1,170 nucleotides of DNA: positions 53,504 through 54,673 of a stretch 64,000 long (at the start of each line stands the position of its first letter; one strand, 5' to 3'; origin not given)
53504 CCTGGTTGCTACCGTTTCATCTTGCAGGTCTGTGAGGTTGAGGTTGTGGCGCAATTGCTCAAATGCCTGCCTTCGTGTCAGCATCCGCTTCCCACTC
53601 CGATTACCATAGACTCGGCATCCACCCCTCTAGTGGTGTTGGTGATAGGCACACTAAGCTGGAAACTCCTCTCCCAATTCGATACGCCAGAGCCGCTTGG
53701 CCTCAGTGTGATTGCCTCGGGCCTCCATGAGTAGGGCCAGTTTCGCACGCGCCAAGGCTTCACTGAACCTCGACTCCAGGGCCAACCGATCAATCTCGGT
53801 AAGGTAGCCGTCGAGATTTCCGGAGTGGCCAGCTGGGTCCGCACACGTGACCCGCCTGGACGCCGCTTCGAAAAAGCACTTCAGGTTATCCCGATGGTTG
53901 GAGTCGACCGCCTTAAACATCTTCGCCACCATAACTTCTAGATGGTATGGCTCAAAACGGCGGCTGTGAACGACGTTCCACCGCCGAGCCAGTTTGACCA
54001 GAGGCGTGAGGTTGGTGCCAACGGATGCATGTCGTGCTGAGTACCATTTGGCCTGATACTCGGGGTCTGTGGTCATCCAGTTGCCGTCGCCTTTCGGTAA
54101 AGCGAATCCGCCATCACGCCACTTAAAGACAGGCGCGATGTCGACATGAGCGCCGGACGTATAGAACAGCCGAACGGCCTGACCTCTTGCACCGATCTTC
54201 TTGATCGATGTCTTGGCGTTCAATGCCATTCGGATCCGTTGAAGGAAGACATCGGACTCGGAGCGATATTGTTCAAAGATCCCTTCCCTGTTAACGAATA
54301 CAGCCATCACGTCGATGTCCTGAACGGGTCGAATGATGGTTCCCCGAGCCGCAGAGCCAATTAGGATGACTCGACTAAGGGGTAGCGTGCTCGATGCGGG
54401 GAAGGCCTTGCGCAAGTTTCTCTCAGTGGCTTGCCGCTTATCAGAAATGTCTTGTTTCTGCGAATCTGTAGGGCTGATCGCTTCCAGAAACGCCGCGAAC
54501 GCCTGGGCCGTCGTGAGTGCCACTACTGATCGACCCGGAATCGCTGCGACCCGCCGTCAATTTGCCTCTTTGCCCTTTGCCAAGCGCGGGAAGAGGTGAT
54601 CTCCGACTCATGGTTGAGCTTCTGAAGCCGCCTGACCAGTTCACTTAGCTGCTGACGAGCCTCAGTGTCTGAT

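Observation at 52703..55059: SLATT two-TM protein translationally coupled to two tandem, divergent SMODS/CD-NTase-like nucleotidyltransferases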

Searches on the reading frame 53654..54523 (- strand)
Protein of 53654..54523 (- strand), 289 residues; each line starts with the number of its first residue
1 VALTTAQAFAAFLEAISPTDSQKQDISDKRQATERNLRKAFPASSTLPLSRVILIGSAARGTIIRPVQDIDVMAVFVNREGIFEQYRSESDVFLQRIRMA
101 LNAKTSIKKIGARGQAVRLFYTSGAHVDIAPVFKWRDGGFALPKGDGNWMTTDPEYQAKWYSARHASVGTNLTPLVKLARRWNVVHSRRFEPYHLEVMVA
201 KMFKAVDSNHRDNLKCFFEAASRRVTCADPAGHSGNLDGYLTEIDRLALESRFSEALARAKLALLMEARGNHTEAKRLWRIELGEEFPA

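Call 3: search_protein_families(library=pfam, proteins=[window:53654-54523:-], max_evalue=0.1)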
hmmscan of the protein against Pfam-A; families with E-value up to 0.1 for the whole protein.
window:53654-54523:- (289 aa): 3 families
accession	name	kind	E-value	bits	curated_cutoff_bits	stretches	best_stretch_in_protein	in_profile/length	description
PF18144.7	SMODS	-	2.8e-20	73.6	26.5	1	4-162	2-161/164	Second Messenger Oligonucleotide or Dinucleotide Synthetase domain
PF21654.3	DncV-like_NTFase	-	0.00087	20.6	24.9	1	56-130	7-88/90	Cyclic GMP-AMP synthase DncV-like, nucleotidyltransferase domain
PF01909.29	NTP_transf_2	-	0.025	15.4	21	1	49-89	14-56/93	Nucleotidyltransferase domain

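Call 4: search_protein_families(library=padloc, proteins=[window:53654-54523:-], max_evalue=0.1)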
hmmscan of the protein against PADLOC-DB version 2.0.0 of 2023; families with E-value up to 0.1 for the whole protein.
window:53654-54523:- (289 aa): 42 families (the best 25 are shown)
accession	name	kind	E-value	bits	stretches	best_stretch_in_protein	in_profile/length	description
PDLC00823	Cyclase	-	4.8e-86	286.9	1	1-289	1-283/285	oligonucleotide-cyclase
PDLC00809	Cyclase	-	2.2e-34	117.4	1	3-288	2-293/295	oligonucleotide-cyclase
PDLC00786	Cyclase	-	9.6e-28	95.4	1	5-288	3-292/293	oligonucleotide-cyclase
PDLC00818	Cyclase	-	1.9e-27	94.7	1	6-289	4-294/322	oligonucleotide-cyclase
PDLC00796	Cyclase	-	3.6e-27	93.8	1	4-216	2-213/432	oligonucleotide-cyclase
PDLC00776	Cyclase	-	4e-27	93.3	1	1-289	1-285/287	oligonucleotide-cyclase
PDLC00802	Cyclase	-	2.3e-25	87.5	2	110-288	140-329/332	oligonucleotide-cyclase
PDLC00814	Cyclase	-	2.6e-24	84.1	1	6-212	6-214/295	oligonucleotide-cyclase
PDLC00792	Cyclase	-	1.1e-23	81.9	1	4-208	2-206/236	oligonucleotide-cyclase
PDLC00820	Cyclase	-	2.3e-23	81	1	4-288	2-276/324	oligonucleotide-cyclase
PDLC00774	Cyclase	-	2.5e-21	74.2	1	5-288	4-286/316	oligonucleotide-cyclase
PDLC00773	Cyclase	-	6.8e-21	73.2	1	4-288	2-295/334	oligonucleotide-cyclase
PDLC00808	Cyclase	-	7.9e-19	66.1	1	23-205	25-218/325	oligonucleotide-cyclase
PDLC00805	Cyclase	-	3e-18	64.3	1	7-286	27-312/314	oligonucleotide-cyclase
PDLC00769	Cyclase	-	5.5e-15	53.5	1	19-219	17-212/261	oligonucleotide-cyclase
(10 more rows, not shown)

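Call 7: search_protein_families(library=ncbifam, proteins=[window:53654-54523:-], max_evalue=0.1)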
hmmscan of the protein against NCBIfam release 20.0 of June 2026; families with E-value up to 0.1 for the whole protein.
window:53654-54523:- (289 aa): 5 families
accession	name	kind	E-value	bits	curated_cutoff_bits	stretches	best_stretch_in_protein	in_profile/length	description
NF041117.1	CBASS_cyclase_b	equivalog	2.9e-38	132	200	1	9-281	1-272/275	CBASS oligonucleotide cyclase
NF041116.1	CBASS_cyclase_a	equivalog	7.8e-20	71.2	200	1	9-219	4-229/317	CBASS oligonucleotide cyclase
NF041078.1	cGAS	equivalog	7.5e-10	38.4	150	1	8-136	14-153/339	CBASS cGAMP synthase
TIGR03671.1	cca_archaeal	equivalog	8.1e-06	24.9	281.3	1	11-84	4-78/410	CCA tRNA nucleotidyltransferase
NF033720.0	DbpB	equivalog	0.056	13.2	250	1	19-115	36-131/182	decorin-binding protein DbpB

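Call 10: find_homologous_proteins(query=window:53654-54523:-, max_evalue=1e-10)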
Query window:53654-54523:- (289 aa): 556 proteins with E <= 1e-10 among 3466 candidates; the best 120 are listed.
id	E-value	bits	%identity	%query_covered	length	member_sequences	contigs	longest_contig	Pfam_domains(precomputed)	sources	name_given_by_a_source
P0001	3.4e-189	645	100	100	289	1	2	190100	PF18144.8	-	-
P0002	1.1e-136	473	74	100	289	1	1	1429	PF18144.8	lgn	-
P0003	1.2e-136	473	72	100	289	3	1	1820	PF18144.8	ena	-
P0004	2.4e-136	472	73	100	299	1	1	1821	PF18144.8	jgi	-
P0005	4.7e-136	471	74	100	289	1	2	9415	PF18144.8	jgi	jgi:predicted nucleotidyltransferase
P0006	2.1e-135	469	73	100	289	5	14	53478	PF18144.8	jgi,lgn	jgi:predicted nucleotidyltransferase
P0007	3.1e-135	468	72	100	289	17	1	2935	PF18144.8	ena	-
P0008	6.1e-133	460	71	100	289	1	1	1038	PF18144.8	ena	-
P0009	1.3e-132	459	72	100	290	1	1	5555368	PF18144.8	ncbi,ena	-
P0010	4.3e-132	458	71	99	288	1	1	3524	PF18144.8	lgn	-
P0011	2.9e-131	455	71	100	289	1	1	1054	PF18144.8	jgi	-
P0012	3.3e-131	455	72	99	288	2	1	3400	PF18144.8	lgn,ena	-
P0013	3.4e-131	455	71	100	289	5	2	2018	PF18144.8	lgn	-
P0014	6.0e-131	454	71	100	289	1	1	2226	PF18144.8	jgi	jgi:hypothetical protein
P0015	7.7e-131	454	71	100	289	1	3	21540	PF18144.8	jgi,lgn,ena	jgi:hypothetical protein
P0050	8.7e-123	427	67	100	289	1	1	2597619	PF18144.8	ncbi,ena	-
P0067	2.6e-120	419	66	100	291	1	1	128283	PF18144.8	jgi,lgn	jgi:predicted nucleotidyltransferase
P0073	4.4e-119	415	66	99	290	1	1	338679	PF18144.8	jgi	jgi:Second Messenger Oligonucleotide or Dinucleotide Synthetase domain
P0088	1.6e-115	403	66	100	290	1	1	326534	PF18144.8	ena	-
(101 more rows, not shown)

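Call 11: find_related_loci(query=window:53654-54523:-, collection=genome_contigs, flank=5000)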
Query window:53654-54523:- (289 aa) in genome_contigs; peptide patterns used: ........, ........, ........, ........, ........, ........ (x = any residue, [..] = any of these).
41 stretches matched a pattern; 10 encode a relative of the query (tblastn E <= 1e-3); 10 distinct loci.
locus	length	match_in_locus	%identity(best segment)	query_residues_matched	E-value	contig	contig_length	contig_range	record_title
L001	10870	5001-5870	72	1-289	4e-142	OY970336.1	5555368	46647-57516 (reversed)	MAG: uncultured Acidimicrobiaceae bacterium isolate MFD05502.bin.2.18 genome assembly, chromosome: 1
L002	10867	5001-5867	68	1-288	1e-133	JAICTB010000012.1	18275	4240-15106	MAG: Thermoleophilia bacterium isolate GZL_HYHR_2_bin.87 k141_1479765_length_18275_cov_40.0710, whole genome shotgun seq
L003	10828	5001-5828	71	13-288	1e-129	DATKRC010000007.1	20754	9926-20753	MAG TPA_asm: Acidimicrobiales bacterium isolate SMAG_U14018 k141_3398, whole genome shotgun sequence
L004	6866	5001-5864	66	4-289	2e-128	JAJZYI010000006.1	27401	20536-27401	MAG: Actinomycetes bacterium isolate TL1-5.bin19 NODE_1955_length_27401_cov_2.407861, whole genome shotgun sequence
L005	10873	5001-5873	63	1-289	4e-122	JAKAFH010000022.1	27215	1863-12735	MAG: Actinomycetes bacterium isolate WY1.bin86 NODE_2513_length_27215_cov_6.252732, whole genome shotgun sequence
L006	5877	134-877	64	43-289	2e-105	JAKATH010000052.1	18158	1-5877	MAG: Actinomycetes bacterium isolate YP2.bin47 NODE_2546_length_18158_cov_9.417725, whole genome shotgun sequence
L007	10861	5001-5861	50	1-288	1e-93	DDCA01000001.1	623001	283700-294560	MAG TPA_asm: Candidatus Saccharibacteria bacterium UBA2018 UBA2018_contig_28, whole genome shotgun sequence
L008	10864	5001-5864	48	1-288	3e-87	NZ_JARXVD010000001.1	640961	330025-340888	Mycobacterium sp. OTB74 Ga0498897_01, whole genome shotgun sequence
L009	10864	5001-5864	42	1-289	9e-83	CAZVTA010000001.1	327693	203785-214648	MAG TPA_asm: uncultured Candidatus Saccharibacteria bacterium isolate SRP342105_co3_76 genome assembly, contig: NODE_3_l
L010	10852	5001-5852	71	4-287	8e-136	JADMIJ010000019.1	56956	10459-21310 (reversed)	MAG: Acidimicrobiales bacterium isolate MAG009 NODE_455_length_56956_cov_7.931390, whole genome shotgun sequence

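Call 23: search_solved_structures(query=window:53654-54523:-, max_evalue=0.01, show_alignments=1)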
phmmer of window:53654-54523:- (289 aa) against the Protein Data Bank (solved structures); distinct sequences matched with E-value up to 0.01: 12.
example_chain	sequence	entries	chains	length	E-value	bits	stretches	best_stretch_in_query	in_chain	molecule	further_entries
6p82_A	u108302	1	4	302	7.2e-12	48.6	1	6-288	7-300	Nucleotidyltransferase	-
6p8u_A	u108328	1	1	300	9.8e-12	48.1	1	24-288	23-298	Nucleotidyltransferase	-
6p80_A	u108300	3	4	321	1.6e-10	44.1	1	31-219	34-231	E. coli MS115-1 NucC | E. coli MS115-1 CdnC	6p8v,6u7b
6p8j_C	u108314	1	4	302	1.7e-10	44.1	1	6-288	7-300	Nucleotidyltransferase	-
9ntn_G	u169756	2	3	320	3.7e-08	36.4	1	53-248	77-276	CdnD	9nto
7ljm_A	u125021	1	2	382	3.9e-08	36.3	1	86-193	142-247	CD-NTase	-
7ljl_A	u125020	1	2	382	2.8e-06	30.2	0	8-70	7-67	Cyclic AMP-AMP-GMP synthase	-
7d48_A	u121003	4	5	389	3.6e-06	29.9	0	8-70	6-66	Cyclic AMP-AMP-GMP synthase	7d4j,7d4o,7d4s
7to3_C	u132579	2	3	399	5.2e-06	29.4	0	8-70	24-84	Cyclic AMP-AMP-GMP synthase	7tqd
7d4u_A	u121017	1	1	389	1.1e-05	28.2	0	8-70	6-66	Cyclic AMP-AMP-GMP synthase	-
9sa5_A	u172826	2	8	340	8e-05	25.5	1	3-288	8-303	CD-NTase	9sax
9sa4_A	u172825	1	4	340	0.00019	24.2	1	3-288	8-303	CD-NTase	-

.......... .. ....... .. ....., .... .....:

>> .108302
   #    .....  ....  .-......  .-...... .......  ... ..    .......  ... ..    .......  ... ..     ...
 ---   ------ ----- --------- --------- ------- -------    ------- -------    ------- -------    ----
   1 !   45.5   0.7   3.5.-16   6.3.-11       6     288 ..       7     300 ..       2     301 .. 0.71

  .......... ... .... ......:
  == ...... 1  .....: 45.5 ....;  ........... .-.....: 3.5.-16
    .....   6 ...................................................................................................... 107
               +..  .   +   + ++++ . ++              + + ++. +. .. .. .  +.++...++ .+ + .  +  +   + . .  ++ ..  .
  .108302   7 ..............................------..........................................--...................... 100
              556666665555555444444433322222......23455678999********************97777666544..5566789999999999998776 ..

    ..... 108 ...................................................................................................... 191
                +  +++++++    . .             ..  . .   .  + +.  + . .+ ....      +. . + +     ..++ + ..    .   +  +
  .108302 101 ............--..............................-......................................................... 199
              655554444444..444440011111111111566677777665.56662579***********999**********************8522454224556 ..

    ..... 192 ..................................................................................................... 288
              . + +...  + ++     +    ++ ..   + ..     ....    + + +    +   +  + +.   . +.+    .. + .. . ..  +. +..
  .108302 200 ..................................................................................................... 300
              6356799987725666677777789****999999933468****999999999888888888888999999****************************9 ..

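Call 30: search_protein_families(library=pfam, proteins=[L008:4075-5001:+], max_evalue=0.01)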
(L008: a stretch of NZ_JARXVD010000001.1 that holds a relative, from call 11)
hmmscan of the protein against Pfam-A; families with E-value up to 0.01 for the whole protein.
L008:4075-5001:+ (308 aa): 1 family
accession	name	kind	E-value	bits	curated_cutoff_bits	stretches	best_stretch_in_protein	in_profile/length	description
PF18159.6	S_4TM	-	4.2e-63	213.9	26.9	1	14-298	2-290/291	SMODS-associating 4TM effector domain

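Call 57: find_encoding_contigs(protein=P0050, flank=4000, max_places=2)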
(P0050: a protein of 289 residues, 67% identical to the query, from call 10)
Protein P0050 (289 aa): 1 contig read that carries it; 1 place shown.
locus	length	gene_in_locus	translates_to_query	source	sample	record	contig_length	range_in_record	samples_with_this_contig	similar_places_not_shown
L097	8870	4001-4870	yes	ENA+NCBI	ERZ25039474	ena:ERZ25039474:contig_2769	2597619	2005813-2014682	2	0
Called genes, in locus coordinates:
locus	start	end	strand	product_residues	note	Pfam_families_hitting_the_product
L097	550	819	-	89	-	-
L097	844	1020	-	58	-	-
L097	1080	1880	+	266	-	-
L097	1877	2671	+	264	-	PF01381:HTH_3 (faint)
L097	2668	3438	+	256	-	-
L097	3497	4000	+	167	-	-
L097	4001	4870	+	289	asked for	PF18144:SMODS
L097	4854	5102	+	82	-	-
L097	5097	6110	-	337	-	PF02899:Phage_int_SAM_1 (faint), PF00589:Phage_integrase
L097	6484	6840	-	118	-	PF00583:Acetyltransf_1 (faint), PF13302:Acetyltransf_3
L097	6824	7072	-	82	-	-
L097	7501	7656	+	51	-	-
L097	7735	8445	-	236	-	PF02861:Clp_N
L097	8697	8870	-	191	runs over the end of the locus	PF13302:Acetyltransf_3, PF00583:Acetyltransf_1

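Call 58: find_encoding_contigs(protein=P0073, flank=4000, max_places=2)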
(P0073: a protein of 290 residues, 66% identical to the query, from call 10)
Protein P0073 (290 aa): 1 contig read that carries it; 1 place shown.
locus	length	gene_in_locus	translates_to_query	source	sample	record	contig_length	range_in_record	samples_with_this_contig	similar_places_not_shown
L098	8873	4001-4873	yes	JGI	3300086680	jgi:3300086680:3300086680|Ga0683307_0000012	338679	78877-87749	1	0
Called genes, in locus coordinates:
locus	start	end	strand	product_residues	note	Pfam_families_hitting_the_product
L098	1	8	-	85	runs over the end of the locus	-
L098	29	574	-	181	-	PF07275:ArdA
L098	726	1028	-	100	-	PF08401:ArdcN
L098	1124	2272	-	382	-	PF00712:DNA_pol3_beta, PF02767:DNA_pol3_beta_2, PF02768:DNA_pol3_beta_3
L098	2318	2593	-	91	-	-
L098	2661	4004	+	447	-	-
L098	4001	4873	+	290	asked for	PF18144:SMODS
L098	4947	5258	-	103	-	PF03992:ABM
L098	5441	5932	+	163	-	PF00440:TetR_N (weak), PF16859:TetR_C_11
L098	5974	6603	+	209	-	PF03807:F420_oxidored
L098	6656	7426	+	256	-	PF01965:DJ-1_PfpI, PF17124:ThiJ_like (weak)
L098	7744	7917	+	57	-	-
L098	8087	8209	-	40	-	-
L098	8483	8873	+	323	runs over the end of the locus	PF08240:ADH_N, PF00107:ADH_zinc_N, PF13602:ADH_zinc_N_2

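Call 59: find_encoding_contigs(protein=P0088, flank=4000, max_places=2)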
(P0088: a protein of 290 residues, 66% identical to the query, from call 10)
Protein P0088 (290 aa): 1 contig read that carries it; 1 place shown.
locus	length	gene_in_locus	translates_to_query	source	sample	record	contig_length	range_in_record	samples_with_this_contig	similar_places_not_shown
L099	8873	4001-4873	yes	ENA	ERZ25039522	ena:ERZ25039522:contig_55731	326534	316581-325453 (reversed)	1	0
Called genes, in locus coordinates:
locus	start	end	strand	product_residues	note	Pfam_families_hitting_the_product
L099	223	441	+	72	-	PF12161:HsdM_N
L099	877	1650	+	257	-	PF02384:N6_Mtase, PF07669:Eco57I (weak)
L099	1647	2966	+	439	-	PF01420:Methylase_S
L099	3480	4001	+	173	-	-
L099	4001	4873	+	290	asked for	PF18144:SMODS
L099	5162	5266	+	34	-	-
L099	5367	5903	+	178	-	-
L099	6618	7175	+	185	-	PF04471:Mrr_cat (weak)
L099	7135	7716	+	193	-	-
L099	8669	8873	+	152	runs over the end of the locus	-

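Call 60: find_encoding_contigs(protein=P0067, flank=4000, max_places=2)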
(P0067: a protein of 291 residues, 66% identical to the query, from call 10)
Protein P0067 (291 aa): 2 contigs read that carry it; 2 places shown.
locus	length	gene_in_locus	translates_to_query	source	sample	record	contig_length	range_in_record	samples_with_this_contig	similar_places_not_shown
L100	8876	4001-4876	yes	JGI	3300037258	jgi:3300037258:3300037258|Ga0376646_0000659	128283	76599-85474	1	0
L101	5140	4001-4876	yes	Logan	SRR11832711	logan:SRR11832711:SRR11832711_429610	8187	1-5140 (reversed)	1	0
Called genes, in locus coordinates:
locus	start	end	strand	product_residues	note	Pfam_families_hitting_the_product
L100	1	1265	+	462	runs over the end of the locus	-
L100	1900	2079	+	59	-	-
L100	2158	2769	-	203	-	PF18075:FtsX_ECD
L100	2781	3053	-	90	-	PF03551:PadR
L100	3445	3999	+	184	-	-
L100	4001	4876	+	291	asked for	PF18144:SMODS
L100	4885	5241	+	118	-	PF18144:SMODS (weak)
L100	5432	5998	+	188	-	-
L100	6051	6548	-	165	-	-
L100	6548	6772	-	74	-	-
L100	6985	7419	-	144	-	PF22785:Tc-R-P, PF22784:PTP-SAK (weak), PF05706:CDKN3 (weak), PF14566:PTPlike_phytase (weak), PF00782:DSPc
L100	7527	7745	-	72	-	-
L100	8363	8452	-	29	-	-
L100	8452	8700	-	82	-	-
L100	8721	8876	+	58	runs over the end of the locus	-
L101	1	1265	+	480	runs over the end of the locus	-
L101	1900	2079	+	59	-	-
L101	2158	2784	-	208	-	PF18075:FtsX_ECD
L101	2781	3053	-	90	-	PF03551:PadR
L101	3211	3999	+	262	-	-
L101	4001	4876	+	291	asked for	PF18144:SMODS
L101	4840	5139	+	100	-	?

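Call 70: find_encoding_contigs(protein=P0001, flank=3000, max_places=3)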
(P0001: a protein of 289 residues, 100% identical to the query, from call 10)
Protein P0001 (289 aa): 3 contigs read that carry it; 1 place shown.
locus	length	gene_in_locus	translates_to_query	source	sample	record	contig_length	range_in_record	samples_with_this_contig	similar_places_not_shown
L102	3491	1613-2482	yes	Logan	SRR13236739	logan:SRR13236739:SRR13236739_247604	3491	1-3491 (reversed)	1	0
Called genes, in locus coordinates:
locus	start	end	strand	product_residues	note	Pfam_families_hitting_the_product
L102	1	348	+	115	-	?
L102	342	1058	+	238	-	PF04555:XhoI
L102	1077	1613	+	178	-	-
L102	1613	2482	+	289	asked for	PF18144:SMODS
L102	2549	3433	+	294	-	PF18144:SMODS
